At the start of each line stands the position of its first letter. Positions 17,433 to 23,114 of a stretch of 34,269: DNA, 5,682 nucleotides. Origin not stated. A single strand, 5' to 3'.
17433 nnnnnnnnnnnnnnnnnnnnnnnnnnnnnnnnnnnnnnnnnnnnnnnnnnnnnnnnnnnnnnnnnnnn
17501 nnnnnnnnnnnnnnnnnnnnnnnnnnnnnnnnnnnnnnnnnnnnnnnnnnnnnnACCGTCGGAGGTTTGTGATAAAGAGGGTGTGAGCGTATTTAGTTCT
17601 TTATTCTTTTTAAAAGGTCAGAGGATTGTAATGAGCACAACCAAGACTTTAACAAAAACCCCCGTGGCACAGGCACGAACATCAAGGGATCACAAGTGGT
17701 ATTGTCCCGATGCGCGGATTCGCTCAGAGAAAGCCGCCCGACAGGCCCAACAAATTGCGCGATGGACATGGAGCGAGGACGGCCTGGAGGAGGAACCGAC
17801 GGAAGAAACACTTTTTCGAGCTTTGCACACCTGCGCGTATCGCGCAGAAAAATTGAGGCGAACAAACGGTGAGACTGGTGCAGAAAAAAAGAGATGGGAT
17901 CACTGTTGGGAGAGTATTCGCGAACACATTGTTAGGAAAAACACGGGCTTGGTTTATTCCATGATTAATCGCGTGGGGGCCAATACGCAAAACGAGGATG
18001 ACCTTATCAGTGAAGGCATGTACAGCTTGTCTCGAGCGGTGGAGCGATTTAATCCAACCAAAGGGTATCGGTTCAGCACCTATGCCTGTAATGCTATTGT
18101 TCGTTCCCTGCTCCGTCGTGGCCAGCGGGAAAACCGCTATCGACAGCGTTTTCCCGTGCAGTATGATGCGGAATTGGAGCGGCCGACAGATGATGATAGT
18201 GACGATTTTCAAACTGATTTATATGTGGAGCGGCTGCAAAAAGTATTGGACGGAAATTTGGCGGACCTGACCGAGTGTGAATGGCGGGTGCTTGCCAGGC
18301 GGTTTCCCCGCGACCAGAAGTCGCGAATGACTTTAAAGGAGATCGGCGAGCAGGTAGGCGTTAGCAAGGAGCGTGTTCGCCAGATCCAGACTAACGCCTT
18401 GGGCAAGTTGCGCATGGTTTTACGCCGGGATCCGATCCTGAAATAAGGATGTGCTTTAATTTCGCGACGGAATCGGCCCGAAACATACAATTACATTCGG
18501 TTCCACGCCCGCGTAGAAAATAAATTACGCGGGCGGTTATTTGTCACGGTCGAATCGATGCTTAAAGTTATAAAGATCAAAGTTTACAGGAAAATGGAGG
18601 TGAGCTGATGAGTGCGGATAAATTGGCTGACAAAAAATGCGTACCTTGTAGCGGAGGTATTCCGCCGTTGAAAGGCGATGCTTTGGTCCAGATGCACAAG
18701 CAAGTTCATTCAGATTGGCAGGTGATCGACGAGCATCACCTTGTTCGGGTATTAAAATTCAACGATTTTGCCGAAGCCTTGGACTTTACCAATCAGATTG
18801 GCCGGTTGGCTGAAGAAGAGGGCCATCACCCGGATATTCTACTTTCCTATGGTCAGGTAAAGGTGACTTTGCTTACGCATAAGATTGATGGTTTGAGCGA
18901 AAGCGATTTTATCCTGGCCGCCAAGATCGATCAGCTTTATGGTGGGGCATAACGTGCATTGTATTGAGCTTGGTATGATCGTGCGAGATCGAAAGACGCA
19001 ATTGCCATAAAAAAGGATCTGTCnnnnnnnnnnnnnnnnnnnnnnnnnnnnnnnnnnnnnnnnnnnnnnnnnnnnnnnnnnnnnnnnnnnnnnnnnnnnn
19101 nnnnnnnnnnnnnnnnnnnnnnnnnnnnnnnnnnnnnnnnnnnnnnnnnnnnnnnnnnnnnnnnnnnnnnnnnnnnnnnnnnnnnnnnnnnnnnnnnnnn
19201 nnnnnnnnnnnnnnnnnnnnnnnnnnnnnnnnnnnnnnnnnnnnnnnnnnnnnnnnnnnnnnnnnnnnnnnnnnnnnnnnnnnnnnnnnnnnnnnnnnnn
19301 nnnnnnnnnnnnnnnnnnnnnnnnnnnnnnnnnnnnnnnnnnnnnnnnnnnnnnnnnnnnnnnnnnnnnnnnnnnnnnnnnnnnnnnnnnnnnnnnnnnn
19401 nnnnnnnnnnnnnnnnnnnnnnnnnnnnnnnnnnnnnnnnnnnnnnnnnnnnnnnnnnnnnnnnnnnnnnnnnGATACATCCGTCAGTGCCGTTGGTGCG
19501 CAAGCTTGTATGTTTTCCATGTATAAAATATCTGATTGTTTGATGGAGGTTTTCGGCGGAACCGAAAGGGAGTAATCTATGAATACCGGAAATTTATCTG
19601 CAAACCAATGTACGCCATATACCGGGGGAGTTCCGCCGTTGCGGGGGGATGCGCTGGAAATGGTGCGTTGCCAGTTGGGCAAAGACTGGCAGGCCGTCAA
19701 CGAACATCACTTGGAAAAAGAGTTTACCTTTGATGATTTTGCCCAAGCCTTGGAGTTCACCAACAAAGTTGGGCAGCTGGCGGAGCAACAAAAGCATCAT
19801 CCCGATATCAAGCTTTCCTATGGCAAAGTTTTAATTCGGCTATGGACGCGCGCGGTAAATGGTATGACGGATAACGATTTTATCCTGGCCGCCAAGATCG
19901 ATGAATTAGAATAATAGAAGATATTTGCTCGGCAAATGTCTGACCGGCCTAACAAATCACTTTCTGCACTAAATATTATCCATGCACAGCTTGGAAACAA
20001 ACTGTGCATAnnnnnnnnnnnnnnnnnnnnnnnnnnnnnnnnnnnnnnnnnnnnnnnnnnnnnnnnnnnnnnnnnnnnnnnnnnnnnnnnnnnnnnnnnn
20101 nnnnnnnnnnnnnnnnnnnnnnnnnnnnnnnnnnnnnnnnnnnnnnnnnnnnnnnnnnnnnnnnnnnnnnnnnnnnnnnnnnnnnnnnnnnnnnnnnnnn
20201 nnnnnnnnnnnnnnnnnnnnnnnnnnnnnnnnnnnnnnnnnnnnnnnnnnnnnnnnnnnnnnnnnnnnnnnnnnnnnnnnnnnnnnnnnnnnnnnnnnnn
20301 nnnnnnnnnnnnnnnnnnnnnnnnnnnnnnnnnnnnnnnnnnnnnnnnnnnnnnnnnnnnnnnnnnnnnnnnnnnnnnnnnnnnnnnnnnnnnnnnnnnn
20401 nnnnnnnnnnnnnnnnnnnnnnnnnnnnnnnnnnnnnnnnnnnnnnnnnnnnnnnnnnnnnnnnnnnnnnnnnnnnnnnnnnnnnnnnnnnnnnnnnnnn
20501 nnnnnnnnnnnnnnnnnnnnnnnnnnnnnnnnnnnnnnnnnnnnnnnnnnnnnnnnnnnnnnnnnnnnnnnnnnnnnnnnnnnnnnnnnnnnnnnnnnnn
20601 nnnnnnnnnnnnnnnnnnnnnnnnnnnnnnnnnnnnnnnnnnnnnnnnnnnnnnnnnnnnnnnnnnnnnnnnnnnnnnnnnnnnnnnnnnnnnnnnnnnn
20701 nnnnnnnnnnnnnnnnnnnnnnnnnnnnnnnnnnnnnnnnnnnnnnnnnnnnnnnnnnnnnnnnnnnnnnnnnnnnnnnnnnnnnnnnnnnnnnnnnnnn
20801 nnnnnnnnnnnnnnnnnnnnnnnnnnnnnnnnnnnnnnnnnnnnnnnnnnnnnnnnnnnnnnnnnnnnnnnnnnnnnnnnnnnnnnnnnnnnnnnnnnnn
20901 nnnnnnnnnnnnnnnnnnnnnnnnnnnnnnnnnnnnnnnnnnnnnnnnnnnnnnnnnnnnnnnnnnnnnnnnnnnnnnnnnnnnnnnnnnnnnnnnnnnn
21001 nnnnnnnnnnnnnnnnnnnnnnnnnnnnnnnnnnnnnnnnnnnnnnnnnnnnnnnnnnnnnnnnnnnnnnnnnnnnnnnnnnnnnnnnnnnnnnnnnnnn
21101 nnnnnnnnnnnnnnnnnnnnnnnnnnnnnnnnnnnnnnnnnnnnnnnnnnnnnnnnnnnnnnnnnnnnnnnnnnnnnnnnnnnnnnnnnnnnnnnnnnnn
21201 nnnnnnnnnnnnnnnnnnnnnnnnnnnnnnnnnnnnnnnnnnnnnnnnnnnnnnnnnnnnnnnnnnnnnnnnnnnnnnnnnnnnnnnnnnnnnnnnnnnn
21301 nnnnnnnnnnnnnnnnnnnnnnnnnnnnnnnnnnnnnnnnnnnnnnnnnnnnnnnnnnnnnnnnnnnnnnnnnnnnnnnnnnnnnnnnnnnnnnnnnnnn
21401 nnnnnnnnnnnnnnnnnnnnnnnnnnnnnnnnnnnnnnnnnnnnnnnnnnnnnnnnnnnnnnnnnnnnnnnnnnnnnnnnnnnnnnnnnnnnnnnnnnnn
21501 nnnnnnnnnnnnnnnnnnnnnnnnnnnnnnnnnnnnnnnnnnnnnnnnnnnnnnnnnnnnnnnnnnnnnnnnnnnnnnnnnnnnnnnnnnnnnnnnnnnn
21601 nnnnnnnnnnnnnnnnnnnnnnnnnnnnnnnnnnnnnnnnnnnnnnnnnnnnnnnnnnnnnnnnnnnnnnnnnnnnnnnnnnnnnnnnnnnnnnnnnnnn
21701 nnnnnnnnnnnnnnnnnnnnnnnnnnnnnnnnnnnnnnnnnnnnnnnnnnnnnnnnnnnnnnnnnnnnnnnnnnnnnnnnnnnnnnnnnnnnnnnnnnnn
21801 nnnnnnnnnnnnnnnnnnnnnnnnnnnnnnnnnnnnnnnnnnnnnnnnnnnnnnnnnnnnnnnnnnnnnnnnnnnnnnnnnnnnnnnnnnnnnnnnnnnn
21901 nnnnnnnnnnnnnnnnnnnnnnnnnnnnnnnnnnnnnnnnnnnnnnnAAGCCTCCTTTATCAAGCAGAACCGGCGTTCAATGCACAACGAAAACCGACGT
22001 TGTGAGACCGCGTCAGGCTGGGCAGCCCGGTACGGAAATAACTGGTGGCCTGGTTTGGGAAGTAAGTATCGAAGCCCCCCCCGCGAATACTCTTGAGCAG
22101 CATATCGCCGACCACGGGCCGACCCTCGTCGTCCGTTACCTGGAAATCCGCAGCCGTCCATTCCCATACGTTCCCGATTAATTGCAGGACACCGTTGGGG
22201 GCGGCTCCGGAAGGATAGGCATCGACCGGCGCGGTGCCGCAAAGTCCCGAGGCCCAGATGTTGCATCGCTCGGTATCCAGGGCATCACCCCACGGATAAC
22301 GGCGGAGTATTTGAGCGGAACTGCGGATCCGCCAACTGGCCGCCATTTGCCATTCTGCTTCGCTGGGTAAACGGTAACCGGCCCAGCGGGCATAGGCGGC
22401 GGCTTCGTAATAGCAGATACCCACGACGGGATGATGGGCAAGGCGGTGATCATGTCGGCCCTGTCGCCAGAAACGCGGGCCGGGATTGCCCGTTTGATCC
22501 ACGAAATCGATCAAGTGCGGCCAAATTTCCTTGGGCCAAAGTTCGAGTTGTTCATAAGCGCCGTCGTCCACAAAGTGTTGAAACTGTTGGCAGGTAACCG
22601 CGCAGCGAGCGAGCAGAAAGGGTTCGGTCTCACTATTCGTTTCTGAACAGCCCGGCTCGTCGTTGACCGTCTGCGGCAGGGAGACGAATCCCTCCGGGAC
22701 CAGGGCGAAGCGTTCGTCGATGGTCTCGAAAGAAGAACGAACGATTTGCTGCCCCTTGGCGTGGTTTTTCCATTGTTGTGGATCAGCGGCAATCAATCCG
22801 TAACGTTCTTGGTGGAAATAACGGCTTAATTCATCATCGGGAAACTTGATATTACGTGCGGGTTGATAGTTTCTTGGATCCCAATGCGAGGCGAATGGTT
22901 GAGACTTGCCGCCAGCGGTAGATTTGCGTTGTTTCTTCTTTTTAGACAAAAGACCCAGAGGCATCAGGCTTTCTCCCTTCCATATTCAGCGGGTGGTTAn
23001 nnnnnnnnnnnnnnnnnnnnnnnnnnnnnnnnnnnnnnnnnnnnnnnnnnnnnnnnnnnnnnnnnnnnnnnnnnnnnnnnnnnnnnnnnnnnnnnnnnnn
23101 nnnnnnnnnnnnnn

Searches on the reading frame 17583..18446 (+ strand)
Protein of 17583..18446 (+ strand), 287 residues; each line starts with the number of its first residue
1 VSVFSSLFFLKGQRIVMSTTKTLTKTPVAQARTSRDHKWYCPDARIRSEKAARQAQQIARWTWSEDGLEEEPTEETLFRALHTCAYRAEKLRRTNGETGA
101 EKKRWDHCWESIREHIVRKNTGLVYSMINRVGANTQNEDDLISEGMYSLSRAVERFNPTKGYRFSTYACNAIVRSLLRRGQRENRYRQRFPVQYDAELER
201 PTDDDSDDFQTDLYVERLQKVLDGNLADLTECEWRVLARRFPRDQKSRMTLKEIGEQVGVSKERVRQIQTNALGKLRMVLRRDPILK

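Call 7: search_protein_families(library=pfam, proteins=[window:17583-18446:+], max_evalue=0.01)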
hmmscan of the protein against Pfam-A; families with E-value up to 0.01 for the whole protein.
window:17583-18446:+ (287 aa): 3 families
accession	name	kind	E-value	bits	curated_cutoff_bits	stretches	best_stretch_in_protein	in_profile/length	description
PF04545.22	Sigma70_r4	-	2.5e-14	53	24.1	1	226-277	2-49/50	Sigma-70, region 4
PF04542.20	Sigma70_r2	-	6.4e-12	45.5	24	1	117-184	2-69/71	Sigma-70 region 2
PF13404.12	HTH_AsnC-type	-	0.0093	16.2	27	0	247-266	16-35/42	AsnC-type helix-turn-helix domain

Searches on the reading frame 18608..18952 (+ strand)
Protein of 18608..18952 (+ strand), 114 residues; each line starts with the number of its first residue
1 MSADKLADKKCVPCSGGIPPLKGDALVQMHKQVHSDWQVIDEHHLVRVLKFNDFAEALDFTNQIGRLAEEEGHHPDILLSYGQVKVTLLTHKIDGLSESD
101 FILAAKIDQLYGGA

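Call 7: search_protein_families(library=pfam, proteins=[window:18608-18952:+], max_evalue=0.01)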
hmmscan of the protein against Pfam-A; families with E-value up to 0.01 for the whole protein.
window:18608-18952:+ (114 aa): 1 family
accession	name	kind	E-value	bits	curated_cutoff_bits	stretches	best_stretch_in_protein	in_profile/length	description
PF01329.24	Pterin_4a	-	7.3e-29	100.2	26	1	22-110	4-91/91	Pterin 4 alpha carbinolamine dehydratase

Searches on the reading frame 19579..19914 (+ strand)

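Call 7: search_protein_families(library=pfam, proteins=[window:19579-19914:+], max_evalue=0.01)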
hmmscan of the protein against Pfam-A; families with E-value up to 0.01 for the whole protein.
window:19579-19914:+ (111 aa): 1 family
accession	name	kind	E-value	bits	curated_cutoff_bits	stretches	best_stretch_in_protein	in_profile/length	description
PF01329.24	Pterin_4a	-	1.3e-28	99.4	26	1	31-110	13-91/91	Pterin 4 alpha carbinolamine dehydratase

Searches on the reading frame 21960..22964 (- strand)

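Call 7: search_protein_families(library=pfam, proteins=[window:21960-22964:-], max_evalue=0.01)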
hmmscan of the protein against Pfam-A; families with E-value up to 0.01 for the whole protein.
window:21960-22964:- (334 aa): 1 family
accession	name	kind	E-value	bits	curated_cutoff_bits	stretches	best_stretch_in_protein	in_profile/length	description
PF03781.23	FGE-sulfatase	-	2.1e-38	132.9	23.3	1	89-328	8-254/255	Sulfatase-modifying factor enzyme 1-like domain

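Call 49: search_protein_families(library=padloc, proteins=[window:21960-22964:-], max_evalue=0.01)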
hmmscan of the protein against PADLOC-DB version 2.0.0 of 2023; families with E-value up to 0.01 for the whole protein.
window:21960-22964:- (334 aa): 0 families
